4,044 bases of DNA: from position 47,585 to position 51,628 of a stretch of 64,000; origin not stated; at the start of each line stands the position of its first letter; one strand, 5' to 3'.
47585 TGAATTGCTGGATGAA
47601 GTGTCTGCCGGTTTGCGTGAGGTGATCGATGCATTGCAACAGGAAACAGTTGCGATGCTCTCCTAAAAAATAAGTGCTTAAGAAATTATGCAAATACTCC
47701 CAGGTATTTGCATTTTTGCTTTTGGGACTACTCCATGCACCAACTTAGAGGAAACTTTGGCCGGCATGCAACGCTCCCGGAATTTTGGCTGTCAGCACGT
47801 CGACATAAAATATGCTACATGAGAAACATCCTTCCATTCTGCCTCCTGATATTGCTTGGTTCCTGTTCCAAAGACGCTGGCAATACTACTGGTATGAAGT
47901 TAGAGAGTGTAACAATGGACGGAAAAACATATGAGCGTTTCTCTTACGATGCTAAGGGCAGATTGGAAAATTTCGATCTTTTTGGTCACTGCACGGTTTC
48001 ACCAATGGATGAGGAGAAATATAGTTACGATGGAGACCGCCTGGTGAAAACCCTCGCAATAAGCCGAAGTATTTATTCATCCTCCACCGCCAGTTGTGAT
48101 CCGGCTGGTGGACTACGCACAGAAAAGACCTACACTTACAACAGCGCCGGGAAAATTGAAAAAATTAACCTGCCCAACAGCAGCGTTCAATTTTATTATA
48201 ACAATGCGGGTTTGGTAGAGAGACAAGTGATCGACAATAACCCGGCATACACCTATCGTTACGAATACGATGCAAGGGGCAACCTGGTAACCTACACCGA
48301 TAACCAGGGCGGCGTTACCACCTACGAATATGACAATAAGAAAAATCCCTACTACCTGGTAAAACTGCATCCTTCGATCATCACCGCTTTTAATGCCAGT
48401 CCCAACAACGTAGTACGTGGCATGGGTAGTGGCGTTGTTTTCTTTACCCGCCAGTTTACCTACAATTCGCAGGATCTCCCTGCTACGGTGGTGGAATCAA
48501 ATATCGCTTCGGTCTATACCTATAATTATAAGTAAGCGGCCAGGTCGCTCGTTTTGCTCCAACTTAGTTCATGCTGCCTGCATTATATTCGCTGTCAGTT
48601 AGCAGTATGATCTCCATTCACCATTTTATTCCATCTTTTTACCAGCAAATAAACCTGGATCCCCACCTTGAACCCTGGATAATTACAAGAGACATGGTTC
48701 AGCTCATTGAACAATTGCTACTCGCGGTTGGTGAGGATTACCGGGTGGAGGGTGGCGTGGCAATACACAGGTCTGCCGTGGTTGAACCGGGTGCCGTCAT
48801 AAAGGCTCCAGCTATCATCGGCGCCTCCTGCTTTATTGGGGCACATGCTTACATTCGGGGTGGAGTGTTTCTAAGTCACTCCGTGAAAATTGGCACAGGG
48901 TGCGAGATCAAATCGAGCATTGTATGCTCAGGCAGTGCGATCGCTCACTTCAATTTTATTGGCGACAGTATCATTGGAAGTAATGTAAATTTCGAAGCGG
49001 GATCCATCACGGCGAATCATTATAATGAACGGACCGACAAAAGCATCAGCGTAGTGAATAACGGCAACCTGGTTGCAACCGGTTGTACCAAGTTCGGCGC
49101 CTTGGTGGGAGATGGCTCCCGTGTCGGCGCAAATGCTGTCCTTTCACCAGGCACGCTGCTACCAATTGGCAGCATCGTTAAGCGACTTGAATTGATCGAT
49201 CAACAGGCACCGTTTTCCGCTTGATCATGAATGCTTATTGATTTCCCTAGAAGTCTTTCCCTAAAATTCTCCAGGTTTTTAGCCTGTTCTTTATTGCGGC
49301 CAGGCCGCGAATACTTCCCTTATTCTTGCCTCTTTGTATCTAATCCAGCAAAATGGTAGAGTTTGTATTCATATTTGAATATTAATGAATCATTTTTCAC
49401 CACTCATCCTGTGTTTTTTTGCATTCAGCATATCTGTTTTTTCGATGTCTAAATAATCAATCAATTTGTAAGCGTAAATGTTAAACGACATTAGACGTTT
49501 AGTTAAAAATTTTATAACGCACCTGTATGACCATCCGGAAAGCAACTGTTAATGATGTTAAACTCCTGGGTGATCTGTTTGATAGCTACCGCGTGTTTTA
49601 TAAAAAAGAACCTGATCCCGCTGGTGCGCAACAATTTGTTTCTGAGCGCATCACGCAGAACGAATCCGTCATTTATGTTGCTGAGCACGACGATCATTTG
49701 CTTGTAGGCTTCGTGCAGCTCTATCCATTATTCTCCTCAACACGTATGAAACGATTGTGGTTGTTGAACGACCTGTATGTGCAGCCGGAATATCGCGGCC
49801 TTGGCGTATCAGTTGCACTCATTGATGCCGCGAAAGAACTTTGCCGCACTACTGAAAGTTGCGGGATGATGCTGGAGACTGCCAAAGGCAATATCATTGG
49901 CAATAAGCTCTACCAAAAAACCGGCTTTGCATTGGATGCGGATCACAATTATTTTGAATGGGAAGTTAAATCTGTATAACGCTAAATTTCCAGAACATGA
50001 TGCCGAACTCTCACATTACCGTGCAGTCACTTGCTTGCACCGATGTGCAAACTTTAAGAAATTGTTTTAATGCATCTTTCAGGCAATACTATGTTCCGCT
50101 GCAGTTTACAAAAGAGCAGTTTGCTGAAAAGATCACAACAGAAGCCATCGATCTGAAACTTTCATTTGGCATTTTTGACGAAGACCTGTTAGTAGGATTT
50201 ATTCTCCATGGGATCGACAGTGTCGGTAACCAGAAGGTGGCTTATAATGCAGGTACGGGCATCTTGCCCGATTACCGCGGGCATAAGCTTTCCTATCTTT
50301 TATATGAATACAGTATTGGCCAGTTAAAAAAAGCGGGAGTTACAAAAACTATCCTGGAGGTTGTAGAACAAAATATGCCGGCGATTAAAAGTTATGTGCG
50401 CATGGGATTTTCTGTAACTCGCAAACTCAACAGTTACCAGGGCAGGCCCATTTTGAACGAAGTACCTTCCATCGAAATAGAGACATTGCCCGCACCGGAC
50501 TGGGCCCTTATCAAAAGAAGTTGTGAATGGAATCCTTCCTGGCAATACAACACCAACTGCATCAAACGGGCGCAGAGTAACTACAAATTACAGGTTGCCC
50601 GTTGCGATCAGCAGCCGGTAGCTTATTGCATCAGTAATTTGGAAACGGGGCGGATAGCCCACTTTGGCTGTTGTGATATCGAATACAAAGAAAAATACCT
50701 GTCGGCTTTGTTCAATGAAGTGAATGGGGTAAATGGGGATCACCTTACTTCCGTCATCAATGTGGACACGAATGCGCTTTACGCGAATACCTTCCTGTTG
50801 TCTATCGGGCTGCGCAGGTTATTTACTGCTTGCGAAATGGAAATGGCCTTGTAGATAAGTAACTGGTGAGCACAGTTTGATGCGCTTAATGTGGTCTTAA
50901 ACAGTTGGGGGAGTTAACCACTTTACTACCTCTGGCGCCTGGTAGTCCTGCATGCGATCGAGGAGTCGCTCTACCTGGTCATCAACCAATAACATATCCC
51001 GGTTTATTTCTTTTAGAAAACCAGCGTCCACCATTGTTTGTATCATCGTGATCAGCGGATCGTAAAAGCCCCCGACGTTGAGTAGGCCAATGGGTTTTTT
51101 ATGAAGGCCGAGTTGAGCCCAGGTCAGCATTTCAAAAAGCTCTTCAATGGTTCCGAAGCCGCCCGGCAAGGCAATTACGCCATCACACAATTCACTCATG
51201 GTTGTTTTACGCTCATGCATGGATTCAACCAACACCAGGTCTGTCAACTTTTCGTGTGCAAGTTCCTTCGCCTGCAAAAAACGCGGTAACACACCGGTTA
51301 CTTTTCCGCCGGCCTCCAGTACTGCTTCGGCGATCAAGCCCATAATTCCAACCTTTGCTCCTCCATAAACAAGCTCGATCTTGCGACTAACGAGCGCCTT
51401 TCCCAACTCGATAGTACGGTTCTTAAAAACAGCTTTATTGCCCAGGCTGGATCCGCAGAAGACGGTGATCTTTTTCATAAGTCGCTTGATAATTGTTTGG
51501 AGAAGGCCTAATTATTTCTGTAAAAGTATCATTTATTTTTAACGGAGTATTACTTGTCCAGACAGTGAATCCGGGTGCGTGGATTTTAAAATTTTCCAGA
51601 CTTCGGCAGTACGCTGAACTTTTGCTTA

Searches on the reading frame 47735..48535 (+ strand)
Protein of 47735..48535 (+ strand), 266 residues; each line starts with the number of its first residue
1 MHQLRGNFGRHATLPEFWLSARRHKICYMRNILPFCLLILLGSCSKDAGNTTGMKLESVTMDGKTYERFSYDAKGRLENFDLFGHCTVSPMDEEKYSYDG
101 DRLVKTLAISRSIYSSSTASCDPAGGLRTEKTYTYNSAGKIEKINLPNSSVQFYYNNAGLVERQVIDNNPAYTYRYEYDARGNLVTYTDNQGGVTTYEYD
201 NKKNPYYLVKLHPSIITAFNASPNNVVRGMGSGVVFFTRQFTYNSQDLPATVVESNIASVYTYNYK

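Call 51: search_protein_families(library=pfam, proteins=[window:47735-48535:+], max_evalue=0.0001)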
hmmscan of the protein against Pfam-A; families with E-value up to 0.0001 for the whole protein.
window:47735-48535:+ (266 aa): 1 family
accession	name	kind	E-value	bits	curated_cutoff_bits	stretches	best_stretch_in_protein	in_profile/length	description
PF05593.20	RHS_repeat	-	2.4e-11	44.2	22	1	178-201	1-24/38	RHS Repeat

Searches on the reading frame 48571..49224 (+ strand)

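Call 51: search_protein_families(library=pfam, proteins=[window:48571-49224:+], max_evalue=0.0001)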
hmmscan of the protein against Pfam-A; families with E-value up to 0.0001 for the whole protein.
window:48571-49224:+ (217 aa): 3 families
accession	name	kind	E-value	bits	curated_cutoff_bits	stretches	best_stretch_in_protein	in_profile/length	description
PF25084.1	LbH_EIF2B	-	3.4e-13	50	54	1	55-142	14-100/105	EIF2B subunit epsilon LbH domain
PF00132.30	Hexapep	-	3.9e-13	48.9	27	1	64-97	3-36/36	Bacterial transferase hexapeptide (six repeats)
PF14602.12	Hexapep_2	-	1.4e-06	28.3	27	0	80-111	1-30/34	Hexapeptide repeat of succinyl-transferase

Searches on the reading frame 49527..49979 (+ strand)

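Call 51: search_protein_families(library=pfam, proteins=[window:49527-49979:+], max_evalue=0.0001)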
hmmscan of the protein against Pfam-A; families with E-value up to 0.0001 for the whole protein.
window:49527-49979:+ (150 aa): 3 families
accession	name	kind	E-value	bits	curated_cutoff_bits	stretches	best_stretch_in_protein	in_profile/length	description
PF00583.31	Acetyltransf_1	-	8.5e-15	55.5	20.7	1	22-134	9-116/116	Acetyltransferase (GNAT) family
PF13508.13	Acetyltransf_7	-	3.8e-12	46.9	27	1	46-134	2-82/84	Acetyltransferase (GNAT) domain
PF13673.13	Acetyltransf_10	-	5.5e-08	33.3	23.6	1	37-137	21-110/128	Acetyltransferase (GNAT) domain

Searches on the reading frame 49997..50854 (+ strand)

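Call 51: search_protein_families(library=pfam, proteins=[window:49997-50854:+], max_evalue=0.0001)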
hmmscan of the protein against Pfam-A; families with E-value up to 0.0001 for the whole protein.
window:49997-50854:+ (285 aa): 2 families
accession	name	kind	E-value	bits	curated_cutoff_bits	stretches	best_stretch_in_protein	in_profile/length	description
PF00583.31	Acetyltransf_1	-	1.9e-10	41.4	20.7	1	48-138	24-116/116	Acetyltransferase (GNAT) family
PF13673.13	Acetyltransf_10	-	7e-05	23.2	23.6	0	39-143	19-112/128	Acetyltransferase (GNAT) domain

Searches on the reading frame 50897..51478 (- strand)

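Call 51: search_protein_families(library=pfam, proteins=[window:50897-51478:-], max_evalue=0.0001)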
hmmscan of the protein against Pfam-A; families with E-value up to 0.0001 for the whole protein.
window:50897-51478:- (193 aa): 2 families
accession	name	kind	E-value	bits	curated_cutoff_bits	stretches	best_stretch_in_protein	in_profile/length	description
PF03641.19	Lysine_decarbox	-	2.2e-44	151.3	27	1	46-176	1-131/131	Possible lysine decarboxylase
PF18306.6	LDcluster4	-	3.5e-14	53.1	26.3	1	4-117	4-113/151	SLOG cluster4 family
